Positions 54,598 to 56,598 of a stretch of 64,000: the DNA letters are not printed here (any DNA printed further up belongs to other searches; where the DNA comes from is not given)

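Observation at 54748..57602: Response regulator with no recognisable output domain, followed 5 nt later by a 566-aa membrane protein of unknown family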

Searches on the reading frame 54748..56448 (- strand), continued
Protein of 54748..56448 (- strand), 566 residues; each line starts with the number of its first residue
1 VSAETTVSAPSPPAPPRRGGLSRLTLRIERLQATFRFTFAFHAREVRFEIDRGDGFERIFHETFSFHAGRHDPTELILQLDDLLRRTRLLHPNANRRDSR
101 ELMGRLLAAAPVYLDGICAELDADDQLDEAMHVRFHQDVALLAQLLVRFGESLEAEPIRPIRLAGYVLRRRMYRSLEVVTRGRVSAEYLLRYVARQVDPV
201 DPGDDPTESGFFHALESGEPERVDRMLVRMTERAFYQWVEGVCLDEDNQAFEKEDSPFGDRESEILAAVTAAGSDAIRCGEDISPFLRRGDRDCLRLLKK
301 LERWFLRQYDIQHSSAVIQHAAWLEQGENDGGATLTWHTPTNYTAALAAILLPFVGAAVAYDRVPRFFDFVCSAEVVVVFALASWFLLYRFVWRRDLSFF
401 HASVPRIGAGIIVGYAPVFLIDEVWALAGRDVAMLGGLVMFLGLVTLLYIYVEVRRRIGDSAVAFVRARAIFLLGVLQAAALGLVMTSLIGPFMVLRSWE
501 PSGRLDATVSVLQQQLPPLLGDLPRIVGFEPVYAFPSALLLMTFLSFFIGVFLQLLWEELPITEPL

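Call 46: search_protein_families(library=pfam, proteins=[L081:1-882:+, L086:3-1280:+, L087:2-820:+, L090:4339-5997:+, L082:3284-4036:+, L082:5763-6095:+, L086:3297-3725:+, L087:2343-2927:+], max_evalue=0.1)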
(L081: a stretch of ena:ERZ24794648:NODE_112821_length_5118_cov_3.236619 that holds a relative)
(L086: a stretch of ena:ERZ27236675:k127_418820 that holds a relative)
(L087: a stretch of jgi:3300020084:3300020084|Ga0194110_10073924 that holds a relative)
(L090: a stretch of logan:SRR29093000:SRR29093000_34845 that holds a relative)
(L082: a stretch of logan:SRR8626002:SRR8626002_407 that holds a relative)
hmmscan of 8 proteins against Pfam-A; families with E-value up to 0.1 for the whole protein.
L081:1-882:+ (293 aa): 2 families
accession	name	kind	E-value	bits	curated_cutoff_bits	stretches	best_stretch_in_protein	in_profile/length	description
PF00989.32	PAS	-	0.012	16.1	22.6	1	57-166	2-112/113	PAS fold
PF18561.7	Regnase_1_C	-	0.044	14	25.7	0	42-54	20-32/46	Endoribonuclease Regnase 1/ ZC3H12 C-terminal domain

L086:3-1280:+ (425 aa): 1 family
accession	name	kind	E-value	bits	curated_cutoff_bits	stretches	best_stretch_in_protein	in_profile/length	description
PF25416.1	GRHL1_C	-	0.05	13.9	27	1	281-331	19-70/90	GRHL1-like, C-terminal domain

L087:2-820:+ (272 aa): 2 families
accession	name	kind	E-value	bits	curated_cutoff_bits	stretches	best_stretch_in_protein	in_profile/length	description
PF09651.16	Cas_APE2256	-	3.3e-17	63.1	24.8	1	60-177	24-133/136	CRISPR-associated protein (Cas_APE2256)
PF17561.7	TssO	-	0.099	13.3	29.2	0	96-149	68-120/148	Type VI secretion system, TssO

L090:4339-5997:+ (552 aa): 1 family
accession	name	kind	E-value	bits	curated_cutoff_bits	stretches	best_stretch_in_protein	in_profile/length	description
PF00072.30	Response_reg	-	2.2e-05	25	30.2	1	264-336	39-99/111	Response regulator receiver domain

L082:3284-4036:+ (250 aa): 3 families
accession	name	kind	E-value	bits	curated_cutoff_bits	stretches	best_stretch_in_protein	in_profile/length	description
PF09623.16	Cas_NE0113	-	6.2e-20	72.3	23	1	17-201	2-185/208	CRISPR-associated protein NE0113 (Cas_NE0113)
PF09651.16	Cas_APE2256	-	0.0031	17.8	24.8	1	97-148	71-122/136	CRISPR-associated protein (Cas_APE2256)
PF03320.18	FBPase_glpX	-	0.097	12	27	0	117-176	199-256/307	Bacterial fructose-1,6-bisphosphatase, glpX-encoded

L082:5763-6095:+ (110 aa): 1 family
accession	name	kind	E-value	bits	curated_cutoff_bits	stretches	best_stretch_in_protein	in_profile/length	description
PF01870.24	Hjc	-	0.00079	19.8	21.1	1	10-75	18-89/93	Archaeal holliday junction resolvase (hjc)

L086:3297-3725:+ (142 aa): 0 families

L087:2343-2927:+ (195 aa): 0 families

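Call 52: find_encoding_contigs(protein=P0387, flank=6000, max_places=3)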
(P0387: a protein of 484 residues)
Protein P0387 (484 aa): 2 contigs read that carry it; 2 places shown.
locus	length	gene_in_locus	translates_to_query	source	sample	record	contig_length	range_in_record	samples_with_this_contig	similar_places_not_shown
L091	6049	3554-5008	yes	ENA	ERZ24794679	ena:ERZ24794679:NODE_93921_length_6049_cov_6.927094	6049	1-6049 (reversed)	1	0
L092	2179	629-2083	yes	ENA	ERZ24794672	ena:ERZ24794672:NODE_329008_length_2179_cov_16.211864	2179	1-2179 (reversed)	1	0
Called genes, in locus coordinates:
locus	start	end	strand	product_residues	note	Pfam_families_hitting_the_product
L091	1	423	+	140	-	?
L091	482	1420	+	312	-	PF03787:RAMPs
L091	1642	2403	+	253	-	-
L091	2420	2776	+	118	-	-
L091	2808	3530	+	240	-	PF09623:Cas_NE0113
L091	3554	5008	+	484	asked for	-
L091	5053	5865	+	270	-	-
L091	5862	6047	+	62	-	?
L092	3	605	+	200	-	?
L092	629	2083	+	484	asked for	-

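Call 53: find_encoding_contigs(protein=P0393, flank=6000, max_places=3)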
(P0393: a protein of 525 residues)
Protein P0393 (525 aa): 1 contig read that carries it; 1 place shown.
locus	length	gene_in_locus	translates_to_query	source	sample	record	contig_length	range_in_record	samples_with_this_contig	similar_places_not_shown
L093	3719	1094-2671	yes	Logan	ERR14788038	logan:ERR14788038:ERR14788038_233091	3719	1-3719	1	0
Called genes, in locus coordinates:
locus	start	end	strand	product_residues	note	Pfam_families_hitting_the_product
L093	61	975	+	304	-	PF09651:Cas_APE2256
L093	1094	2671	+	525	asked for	-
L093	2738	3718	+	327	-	?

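Call 54: find_encoding_contigs(protein=P0311, flank=6000, max_places=3)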
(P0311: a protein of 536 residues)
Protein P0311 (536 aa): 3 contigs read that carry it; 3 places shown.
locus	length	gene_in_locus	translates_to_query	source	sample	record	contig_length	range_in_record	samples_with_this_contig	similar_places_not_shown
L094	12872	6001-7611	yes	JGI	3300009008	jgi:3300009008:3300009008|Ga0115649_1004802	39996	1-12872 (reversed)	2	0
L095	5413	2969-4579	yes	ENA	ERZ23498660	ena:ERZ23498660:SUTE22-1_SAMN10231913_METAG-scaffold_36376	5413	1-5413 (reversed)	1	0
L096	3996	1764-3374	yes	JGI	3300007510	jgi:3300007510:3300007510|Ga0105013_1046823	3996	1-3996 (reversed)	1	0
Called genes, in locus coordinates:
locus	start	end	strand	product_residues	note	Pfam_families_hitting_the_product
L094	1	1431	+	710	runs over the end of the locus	PF02254:TrkA_N (faint), PF22614:Slo-like_RCK, PF06241:Castor_Poll_mid (faint), PF22614:Slo-like_RCK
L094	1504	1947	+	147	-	PF13453:Zn_ribbon_TFIIB (weak)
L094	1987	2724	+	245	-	-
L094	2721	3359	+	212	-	-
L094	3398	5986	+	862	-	PF02743:dCache_1 (faint), PF00672:HAMP (weak)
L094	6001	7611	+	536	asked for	-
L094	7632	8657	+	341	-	PF03547:Mem_trans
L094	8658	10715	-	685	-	PF19993:DO-GTPase2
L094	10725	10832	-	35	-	-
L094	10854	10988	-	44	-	-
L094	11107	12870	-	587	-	?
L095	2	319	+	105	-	?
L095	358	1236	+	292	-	-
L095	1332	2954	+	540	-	PF00672:HAMP (weak)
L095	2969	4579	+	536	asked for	-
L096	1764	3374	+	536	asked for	-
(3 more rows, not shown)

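Call 56: search_protein_families(library=ncbifam, proteins=[P0353, P0387, P0393, P0414, P0359, P0402, P0311, P0303, L082:3284-4036:+, L093:61-975:+], max_evalue=0.01)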
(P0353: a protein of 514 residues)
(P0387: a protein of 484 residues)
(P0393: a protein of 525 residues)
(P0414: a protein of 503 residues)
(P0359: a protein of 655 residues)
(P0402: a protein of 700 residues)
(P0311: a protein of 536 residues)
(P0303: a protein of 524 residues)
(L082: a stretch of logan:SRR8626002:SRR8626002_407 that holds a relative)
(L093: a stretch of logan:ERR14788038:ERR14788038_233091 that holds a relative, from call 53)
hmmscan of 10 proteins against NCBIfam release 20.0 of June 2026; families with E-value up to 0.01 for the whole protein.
P0353 (514 aa): 0 families

P0387 (484 aa): 0 families

P0393 (525 aa): 0 families

P0414 (503 aa): 0 families

P0359 (655 aa): 0 families

P0402 (700 aa): 0 families

P0311 (536 aa): 1 family
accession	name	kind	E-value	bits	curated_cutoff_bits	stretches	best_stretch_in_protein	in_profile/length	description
TIGR02587.1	TIGR02587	hypoth_equivalog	9.5e-06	25.2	183.7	1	371-458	10-96/271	TIGR02587 family membrane protein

P0303 (524 aa): 0 families

L082:3284-4036:+ (250 aa): 4 families
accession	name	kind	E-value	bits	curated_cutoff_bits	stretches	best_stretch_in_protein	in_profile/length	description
TIGR03642.1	cas_csx14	hypoth_equivalog_domain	9.9e-14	51.7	90.35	1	14-150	1-123/124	CRISPR-associated protein Csx14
TIGR02584.1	cas_NE0113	equivalog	4.9e-08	33.2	80.65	1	8-158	1-161/209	CRISPR-associated ring nuclease Csm6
NF040581.1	cas_Crn1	equivalog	0.00046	19.9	125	1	9-163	2-140/178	CRISPR-associated ring nuclease Crn1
TIGR02710.1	TIGR02710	equivalog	0.0056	15.7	83.9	0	85-161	41-113/384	TIGR02710 family CRISPR-associated CARF protein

L093:61-975:+ (304 aa): 2 families
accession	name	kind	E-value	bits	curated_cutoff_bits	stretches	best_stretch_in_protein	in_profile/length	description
TIGR02619.1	TIGR02619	domain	1.1e-09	38.3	37.45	1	110-221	33-143/149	putative CRISPR-associated protein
NF040951.1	CRSPR_nucase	equivalog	1.3e-05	24.2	600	1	93-226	68-202/322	CRISPR system ring nuclease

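Call 61: find_related_loci(query=A3, collection=metagenome_contigs, flank=5000)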
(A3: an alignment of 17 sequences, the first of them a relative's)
Query A3 (514 aa) in metagenome_contigs; peptide patterns used: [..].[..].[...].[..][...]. (x = any residue, [..] = any of these).
203 stretches matched a pattern; 86 encode a relative of the query (tblastn E <= 1e-3); the best 80 are kept; 80 distinct loci.
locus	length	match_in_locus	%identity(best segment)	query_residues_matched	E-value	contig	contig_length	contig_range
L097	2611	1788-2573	31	234-514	3e-33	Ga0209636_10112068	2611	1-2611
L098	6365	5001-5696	37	293-514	2e-32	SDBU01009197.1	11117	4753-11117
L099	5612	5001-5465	37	347-514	4e-28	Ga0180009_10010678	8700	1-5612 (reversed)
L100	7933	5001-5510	38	330-514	5e-28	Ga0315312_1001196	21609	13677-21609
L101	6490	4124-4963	30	242-514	6e-27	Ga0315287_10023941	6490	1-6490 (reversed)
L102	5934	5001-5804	27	234-514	2e-26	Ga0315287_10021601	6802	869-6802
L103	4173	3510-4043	34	339-514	1e-26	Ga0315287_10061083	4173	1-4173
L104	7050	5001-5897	29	186-514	4e-25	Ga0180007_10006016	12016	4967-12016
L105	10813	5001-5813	25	232-514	2e-24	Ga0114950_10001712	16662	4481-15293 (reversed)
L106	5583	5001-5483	36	333-513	2e-24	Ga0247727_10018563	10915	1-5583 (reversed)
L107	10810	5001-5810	28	234-514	3e-24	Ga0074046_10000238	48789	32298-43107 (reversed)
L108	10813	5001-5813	27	232-514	4e-24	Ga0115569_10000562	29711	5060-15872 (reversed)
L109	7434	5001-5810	28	234-514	4e-24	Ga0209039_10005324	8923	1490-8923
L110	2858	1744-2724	24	167-514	3e-24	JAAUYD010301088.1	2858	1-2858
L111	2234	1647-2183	34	339-514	3e-24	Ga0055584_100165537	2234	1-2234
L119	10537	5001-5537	33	339-514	5e-23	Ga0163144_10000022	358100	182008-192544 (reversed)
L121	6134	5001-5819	28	234-514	8e-23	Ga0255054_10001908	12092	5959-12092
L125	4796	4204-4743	31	339-514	1e-22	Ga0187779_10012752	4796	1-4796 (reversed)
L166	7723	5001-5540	30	339-514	2e-15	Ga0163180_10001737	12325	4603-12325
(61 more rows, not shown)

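Call 64: search_protein_families(library=pfam, proteins=[L101:1972-3306:+, L102:2846-4147:+, L107:2762-4141:+, L121:1871-4132:+, L125:1722-3074:+, L119:1653-3833:+, L166:2221-3876:+, L094:3398-5986:+], max_evalue=0.01)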
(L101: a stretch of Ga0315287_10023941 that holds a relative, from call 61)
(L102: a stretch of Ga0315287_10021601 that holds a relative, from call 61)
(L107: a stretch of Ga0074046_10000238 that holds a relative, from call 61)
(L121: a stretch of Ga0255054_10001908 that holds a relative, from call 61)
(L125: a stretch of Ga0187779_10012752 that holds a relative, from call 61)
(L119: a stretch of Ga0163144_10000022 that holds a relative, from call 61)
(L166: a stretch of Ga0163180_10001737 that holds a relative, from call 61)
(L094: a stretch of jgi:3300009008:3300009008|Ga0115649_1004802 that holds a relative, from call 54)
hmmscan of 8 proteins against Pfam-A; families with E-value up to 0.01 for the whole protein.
L101:1972-3306:+ (445 aa): 4 families
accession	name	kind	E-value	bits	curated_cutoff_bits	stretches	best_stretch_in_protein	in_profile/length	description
PF00072.30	Response_reg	-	3.4e-21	75.9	30.2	1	73-183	1-110/111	Response regulator receiver domain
PF08448.16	PAS_4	-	4.8e-05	24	23.1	1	215-317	2-106/110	PAS fold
PF13188.13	PAS_8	-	0.00025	21.3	21.8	1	209-256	2-47/65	PAS domain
PF00989.32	PAS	-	0.0045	17.4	22.6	0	209-247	2-41/113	PAS fold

L102:2846-4147:+ (434 aa): 4 families
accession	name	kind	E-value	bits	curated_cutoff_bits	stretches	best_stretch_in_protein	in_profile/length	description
PF00072.30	Response_reg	-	2.8e-20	73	30.2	1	62-172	1-110/111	Response regulator receiver domain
PF13188.13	PAS_8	-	6.2e-05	23.2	21.8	1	198-244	2-49/65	PAS domain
PF08448.16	PAS_4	-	0.00015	22.4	23.1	1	204-306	2-102/110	PAS fold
PF00989.32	PAS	-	0.0018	18.7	22.6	1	198-252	2-61/113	PAS fold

L107:2762-4141:+ (460 aa): 3 families
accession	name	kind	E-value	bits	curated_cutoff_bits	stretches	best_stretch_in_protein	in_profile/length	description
PF00072.30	Response_reg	-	2.5e-21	76.4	30.2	1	87-197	1-110/111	Response regulator receiver domain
PF08448.16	PAS_4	-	2.8e-07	31.2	23.1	1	229-332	2-106/110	PAS fold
PF00989.32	PAS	-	6.1e-05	23.4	22.6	1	224-331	3-113/113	PAS fold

L121:1871-4132:+ (754 aa): 2 families
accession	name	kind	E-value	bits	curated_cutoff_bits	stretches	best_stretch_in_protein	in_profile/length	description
PF00072.30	Response_reg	-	1.9e-20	73.5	30.2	1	381-491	1-110/111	Response regulator receiver domain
PF08448.16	PAS_4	-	6.8e-07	29.9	23.1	1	523-626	2-106/110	PAS fold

L125:1722-3074:+ (451 aa): 3 families
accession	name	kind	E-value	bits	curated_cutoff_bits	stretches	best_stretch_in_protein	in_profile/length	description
PF00072.30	Response_reg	-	1e-20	74.4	30.2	1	78-188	1-110/111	Response regulator receiver domain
PF08448.16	PAS_4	-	6.2e-06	26.9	23.1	1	220-323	2-106/110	PAS fold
PF00989.32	PAS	-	2e-05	25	22.6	1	215-322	3-113/113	PAS fold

L119:1653-3833:+ (727 aa): 2 families
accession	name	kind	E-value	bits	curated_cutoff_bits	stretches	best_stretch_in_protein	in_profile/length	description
PF00072.30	Response_reg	-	3.3e-21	75.9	30.2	1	351-462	1-111/111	Response regulator receiver domain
PF08448.16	PAS_4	-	0.0051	17.5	23.1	0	494-595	3-106/110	PAS fold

L166:2221-3876:+ (552 aa): 2 families
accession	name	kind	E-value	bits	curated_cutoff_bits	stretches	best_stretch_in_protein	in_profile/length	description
PF00072.30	Response_reg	-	4.5e-16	59.4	30.2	1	179-288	2-110/111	Response regulator receiver domain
PF08448.16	PAS_4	-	7.6e-05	23.3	23.1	1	320-423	2-106/110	PAS fold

L094:3398-5986:+ (862 aa): 4 families
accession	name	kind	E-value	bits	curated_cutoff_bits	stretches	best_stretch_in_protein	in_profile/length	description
PF02743.24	dCache_1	-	2.3e-06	27.8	45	1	149-301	40-183/240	Cache domain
PF00672.30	HAMP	-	8.7e-06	26.4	25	1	536-579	1-43/53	HAMP domain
PF00989.32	PAS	-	0.0028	18.1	22.6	1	628-727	3-102/113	PAS fold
PF13426.13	PAS_9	-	0.0044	17.7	27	1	640-738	5-102/103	PAS domain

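Call 65: search_protein_families(library=pfam, alignment_id=A4, max_evalue=0.001)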
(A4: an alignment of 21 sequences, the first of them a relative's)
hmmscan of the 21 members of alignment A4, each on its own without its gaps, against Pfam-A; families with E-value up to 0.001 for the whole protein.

A. member 1, L097:539-1237:+ (233 aa): 1 family
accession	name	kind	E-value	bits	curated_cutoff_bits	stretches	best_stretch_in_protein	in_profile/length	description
PF09623.16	Cas_NE0113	-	1.2e-10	42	23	1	30-213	1-188/208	CRISPR-associated protein NE0113 (Cas_NE0113)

B. families by the number of members that match (of 21 scanned): 4 families
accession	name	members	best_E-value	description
PF09651.16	Cas_APE2256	14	6.6e-24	CRISPR-associated protein (Cas_APE2256)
PF09623.16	Cas_NE0113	6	6.2e-20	CRISPR-associated protein NE0113 (Cas_NE0113)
PF09267.15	Dict-STAT-coil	1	4.6e-05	Dictyostelium STAT, coiled coil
PF23400.1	CARF_Card1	1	0.00032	Card1 CARF domain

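Call 70: list_cluster_members(proteins=[P0001, P0153])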
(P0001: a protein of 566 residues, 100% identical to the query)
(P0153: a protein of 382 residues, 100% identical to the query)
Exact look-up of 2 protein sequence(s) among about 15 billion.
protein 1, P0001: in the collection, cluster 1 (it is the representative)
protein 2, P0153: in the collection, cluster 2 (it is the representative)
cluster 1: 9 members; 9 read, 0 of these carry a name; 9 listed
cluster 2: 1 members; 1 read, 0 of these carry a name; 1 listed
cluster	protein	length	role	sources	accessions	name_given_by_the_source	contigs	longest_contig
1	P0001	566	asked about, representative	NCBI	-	-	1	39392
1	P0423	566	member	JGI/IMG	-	-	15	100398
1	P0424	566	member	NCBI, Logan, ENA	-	-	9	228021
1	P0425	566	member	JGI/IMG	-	-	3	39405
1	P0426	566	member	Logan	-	-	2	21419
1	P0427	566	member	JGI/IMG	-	-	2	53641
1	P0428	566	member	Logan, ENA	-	-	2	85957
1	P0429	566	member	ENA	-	-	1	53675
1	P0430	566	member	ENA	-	-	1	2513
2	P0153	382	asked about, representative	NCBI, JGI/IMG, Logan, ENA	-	-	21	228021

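Call 72: fold_search(model_id=the predicted structure, library=pdb)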
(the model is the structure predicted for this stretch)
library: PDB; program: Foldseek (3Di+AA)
matches with E <= 10: 515; with E <= 0.001: 0
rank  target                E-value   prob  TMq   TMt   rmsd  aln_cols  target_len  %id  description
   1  6qx9_B1               1.5e-02  0.25  0.11  0.09  23.1       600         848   12  Structure of a human fully-assembled precatalytic spliceosome (pre-B complex). (released 2019-04-17)
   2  8qo9_B1               9.9e-02  0.11  0.10  0.08  23.4       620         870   11  Cryo-EM structure of a human spliceosomal B complex protomer (released 2024-01-24)
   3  6ppl_B                1.2e-01  0.11  0.10  0.09  26.7       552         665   11  Cryo-EM structure of human NatE complex (NatA/Naa50) (released 2020-02-19)
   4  8rc4_d                1.6e-01  0.10  0.10  0.08  24.1       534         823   12  Structure of Integrator-PP2A complex (released 2024-02-07)
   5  7q4o_A                1.9e-01  0.10  0.11  0.09  22.2       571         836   12  Substrate-bound A-like U2 snRNP (released 2022-03-30)
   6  6e9z_A                2.8e-01  0.66  0.18  0.35  14.6       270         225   16  DHF119 filament (released 2018-11-21)
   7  5ajd_G                3.8e-01  0.14  0.13  0.15  20.2       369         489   12  Not1 C-terminal domain in complex with Not4 (released 2015-04-29)
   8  4u1d_B                4.3e-01  0.12  0.16  0.18  20.5       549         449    9  Structure of the PCI domain of translation initiation factor eIF3a (released 2014-09-10)
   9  9l40_A                4.3e-01  0.11  0.13  0.08  22.0       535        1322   12  kinase of ATR bound VE-822 state (released 2025-05-21)
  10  4rv1_C                4.9e-01  0.14  0.15  0.18  17.2       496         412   10  Crystal Structure of Engineered Protein. Northeast Structural Genomics Consortium (NESG) Target OR497. (released 2014-12-10)
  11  6e9v_A                6.1e-01  0.30  0.14  0.29  16.2       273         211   16  DHF79 filament (released 2018-11-21)
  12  5xgc                  6.1e-01  0.09  0.12  0.14  18.7       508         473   12  Crystal structure of SmgGDS-558 (released 2017-06-28)
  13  7evn_C                6.1e-01  0.08  0.12  0.10  21.6       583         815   10  The cryo-EM structure of the DDX42-SF3b complex (released 2022-08-03)
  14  5khr_O                6.6e-01  0.08  0.11  0.11  23.3       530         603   12  Model of human Anaphase-promoting complex/Cyclosome complex (APC15 deletion mutant) in complex with the E2 UBE2C/UBCH1 (released 2016-08-24)
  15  6u62_A                6.9e-01  0.15  0.15  0.09  16.5       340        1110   12  Raptor-Rag-Ragulator complex (released 2019-10-30)
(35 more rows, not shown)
